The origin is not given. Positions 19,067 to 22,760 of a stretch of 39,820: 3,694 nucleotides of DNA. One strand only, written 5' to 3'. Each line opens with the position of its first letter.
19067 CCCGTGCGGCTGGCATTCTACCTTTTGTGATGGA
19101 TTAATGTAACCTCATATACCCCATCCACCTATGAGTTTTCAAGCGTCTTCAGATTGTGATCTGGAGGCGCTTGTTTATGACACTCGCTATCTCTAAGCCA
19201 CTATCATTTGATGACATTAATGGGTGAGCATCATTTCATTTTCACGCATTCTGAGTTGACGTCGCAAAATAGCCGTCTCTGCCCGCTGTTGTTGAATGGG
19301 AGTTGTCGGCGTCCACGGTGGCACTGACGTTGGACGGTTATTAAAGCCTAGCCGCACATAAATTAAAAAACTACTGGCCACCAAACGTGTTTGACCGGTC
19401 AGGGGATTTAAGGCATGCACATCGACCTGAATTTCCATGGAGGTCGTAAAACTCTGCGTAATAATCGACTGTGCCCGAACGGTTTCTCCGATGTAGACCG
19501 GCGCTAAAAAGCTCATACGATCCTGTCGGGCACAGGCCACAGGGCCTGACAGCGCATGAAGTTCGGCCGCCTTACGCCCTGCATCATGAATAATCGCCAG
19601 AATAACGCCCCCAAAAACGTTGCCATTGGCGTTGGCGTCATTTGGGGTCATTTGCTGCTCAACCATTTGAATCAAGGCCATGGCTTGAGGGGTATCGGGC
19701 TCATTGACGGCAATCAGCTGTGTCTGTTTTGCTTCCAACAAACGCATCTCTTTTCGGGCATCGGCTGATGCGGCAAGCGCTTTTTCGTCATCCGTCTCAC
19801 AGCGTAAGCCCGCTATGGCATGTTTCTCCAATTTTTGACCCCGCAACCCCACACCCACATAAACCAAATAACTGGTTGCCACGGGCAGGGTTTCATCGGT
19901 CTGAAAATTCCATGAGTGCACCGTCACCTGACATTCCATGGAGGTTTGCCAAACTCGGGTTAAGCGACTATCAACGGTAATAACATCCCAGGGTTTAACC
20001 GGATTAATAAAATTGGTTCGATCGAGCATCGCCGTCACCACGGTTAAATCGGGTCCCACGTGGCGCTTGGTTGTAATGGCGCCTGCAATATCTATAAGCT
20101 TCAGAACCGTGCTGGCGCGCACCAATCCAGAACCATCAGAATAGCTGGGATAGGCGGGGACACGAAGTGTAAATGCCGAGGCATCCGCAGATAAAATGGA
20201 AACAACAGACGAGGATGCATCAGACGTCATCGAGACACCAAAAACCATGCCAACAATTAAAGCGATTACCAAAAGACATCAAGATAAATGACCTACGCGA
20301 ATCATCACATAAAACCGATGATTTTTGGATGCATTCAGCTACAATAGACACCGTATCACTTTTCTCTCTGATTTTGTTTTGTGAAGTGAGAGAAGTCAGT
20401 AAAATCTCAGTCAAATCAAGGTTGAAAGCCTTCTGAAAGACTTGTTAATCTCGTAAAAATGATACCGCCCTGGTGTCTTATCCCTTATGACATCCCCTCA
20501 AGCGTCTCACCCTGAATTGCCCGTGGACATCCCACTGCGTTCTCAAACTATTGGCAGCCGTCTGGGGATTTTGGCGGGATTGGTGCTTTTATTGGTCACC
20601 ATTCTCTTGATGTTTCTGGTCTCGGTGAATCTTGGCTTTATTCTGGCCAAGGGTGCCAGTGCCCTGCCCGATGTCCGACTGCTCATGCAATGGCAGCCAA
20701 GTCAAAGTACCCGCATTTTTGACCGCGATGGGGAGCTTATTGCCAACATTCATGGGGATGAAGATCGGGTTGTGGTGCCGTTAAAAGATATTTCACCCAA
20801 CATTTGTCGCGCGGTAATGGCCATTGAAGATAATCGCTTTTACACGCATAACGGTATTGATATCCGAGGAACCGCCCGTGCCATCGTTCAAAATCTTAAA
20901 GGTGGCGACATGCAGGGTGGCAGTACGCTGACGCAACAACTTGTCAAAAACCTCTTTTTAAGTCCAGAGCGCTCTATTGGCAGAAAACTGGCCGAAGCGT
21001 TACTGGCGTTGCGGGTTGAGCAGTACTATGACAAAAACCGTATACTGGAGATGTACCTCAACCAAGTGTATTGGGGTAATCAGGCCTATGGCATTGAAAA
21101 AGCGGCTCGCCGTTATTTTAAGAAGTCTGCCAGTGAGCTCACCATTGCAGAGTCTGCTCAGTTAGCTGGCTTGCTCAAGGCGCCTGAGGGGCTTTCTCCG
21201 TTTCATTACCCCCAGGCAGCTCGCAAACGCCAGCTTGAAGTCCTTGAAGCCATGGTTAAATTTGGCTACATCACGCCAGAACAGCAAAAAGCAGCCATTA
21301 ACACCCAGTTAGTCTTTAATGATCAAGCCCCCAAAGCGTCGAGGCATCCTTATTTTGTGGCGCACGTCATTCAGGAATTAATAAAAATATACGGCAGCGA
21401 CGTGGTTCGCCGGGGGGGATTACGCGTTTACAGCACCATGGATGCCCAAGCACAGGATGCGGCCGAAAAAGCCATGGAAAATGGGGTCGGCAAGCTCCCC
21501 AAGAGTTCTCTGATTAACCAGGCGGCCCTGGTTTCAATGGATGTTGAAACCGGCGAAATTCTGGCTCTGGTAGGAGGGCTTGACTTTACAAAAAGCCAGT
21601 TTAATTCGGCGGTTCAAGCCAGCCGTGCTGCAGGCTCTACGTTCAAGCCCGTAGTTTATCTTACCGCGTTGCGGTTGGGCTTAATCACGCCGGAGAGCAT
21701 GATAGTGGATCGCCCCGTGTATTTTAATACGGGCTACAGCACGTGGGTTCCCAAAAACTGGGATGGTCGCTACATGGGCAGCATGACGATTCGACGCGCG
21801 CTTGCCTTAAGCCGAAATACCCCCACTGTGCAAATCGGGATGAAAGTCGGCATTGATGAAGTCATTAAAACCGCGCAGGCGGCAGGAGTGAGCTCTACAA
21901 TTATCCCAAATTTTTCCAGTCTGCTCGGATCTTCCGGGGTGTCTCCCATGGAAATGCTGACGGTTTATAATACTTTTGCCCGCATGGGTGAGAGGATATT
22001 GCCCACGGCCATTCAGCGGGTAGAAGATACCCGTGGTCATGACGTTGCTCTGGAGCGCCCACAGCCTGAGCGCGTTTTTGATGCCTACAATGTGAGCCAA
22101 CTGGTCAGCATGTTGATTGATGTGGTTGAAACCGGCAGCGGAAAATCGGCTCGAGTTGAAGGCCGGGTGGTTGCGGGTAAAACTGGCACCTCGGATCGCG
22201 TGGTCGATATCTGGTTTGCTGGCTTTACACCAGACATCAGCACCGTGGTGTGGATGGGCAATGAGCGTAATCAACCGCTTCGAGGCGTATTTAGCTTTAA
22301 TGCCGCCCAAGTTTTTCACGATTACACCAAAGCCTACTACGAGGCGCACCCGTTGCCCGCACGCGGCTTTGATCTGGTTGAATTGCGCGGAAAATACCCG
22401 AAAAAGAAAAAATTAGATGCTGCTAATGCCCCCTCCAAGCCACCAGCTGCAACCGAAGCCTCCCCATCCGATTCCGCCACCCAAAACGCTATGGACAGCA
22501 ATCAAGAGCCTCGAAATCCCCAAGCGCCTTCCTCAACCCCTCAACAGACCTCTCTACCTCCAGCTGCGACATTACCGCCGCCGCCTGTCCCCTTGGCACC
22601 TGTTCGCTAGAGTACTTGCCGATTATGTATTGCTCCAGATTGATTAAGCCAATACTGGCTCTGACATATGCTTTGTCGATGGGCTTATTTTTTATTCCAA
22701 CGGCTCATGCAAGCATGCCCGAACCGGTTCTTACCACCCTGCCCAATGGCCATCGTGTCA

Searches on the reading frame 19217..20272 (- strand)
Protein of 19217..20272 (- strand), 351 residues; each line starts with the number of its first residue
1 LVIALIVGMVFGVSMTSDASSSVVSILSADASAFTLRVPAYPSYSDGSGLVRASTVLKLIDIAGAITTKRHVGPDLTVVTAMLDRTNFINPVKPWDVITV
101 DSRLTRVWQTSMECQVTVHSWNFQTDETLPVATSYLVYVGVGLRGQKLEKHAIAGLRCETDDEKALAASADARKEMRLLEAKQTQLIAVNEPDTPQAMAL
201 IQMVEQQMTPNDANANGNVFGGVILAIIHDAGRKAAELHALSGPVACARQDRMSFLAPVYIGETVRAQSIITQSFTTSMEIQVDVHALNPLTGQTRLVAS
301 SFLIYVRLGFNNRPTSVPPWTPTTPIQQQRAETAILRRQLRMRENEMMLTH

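Call 19: search_protein_families(library=pfam, proteins=[window:19217-20272:-], max_evalue=0.001)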
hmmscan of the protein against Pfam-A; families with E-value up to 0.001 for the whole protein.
window:19217-20272:- (351 aa): 2 families
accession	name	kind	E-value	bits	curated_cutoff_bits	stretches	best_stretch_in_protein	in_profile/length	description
PF03061.28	4HBT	-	3.8e-22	78.8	20.6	2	216-290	1-75/79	Thioesterase superfamily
PF13279.12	4HBT_2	-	0.00068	20.5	25.5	0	84-145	51-108/122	Thioesterase-like superfamily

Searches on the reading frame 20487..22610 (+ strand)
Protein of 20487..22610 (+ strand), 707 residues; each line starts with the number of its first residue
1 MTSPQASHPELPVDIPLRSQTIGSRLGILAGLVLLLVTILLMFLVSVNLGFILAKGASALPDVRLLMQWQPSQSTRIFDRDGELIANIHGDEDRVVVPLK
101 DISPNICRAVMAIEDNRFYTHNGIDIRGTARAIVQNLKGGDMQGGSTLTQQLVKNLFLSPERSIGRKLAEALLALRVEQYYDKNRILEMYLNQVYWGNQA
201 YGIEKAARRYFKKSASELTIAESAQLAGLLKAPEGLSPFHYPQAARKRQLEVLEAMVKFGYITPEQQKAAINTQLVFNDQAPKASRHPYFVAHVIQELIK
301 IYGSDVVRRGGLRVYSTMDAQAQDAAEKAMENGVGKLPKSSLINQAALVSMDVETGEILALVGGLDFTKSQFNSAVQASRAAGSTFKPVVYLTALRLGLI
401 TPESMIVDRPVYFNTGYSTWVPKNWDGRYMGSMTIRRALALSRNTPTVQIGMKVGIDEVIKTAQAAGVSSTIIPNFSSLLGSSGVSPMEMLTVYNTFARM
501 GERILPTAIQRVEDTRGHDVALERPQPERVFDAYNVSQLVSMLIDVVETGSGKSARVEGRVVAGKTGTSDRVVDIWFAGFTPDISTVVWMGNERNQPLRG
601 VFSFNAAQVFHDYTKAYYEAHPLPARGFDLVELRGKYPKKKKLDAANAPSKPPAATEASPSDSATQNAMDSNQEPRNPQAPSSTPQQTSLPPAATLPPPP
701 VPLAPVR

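Call 19: search_protein_families(library=pfam, proteins=[window:20487-22610:+], max_evalue=0.001)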
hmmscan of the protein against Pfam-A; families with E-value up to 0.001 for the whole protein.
window:20487-22610:+ (707 aa): 2 families
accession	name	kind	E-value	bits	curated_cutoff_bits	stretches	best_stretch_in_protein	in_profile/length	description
PF00912.28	Transgly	-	2.8e-65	219.5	27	1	82-256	2-177/178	Transglycosylase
PF00905.27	Transpeptidase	-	4.1e-35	121.9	22.1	1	347-589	2-274/299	Penicillin binding protein transpeptidase domain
